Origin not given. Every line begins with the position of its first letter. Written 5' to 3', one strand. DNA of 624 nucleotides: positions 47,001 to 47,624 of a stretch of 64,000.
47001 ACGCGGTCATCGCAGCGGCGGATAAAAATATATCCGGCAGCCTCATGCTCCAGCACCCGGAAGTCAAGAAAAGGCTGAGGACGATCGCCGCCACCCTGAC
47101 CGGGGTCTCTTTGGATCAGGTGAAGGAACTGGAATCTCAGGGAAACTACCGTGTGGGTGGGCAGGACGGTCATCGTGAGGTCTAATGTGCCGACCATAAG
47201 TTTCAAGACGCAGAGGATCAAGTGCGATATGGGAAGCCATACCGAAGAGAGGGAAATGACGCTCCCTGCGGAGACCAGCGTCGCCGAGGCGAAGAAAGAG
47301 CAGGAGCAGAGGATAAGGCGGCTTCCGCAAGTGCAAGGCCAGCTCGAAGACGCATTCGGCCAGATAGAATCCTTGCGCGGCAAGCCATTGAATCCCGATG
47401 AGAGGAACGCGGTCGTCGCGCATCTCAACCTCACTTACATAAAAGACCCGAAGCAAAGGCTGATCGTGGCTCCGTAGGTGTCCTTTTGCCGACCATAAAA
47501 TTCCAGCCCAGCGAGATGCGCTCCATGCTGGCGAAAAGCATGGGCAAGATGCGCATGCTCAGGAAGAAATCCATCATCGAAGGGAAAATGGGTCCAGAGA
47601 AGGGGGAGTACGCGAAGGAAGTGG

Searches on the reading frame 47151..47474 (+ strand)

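Call 9: search_protein_families(library=pfam, proteins=[window:47151-47474:+], max_evalue=0.01)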
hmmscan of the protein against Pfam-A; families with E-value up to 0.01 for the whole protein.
window:47151-47474:+ (108 aa): 1 family
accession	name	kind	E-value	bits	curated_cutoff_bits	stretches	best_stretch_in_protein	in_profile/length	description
PF04912.19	Dynamitin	-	0.0072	16.1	31.8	1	13-68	90-145/396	Dynamitin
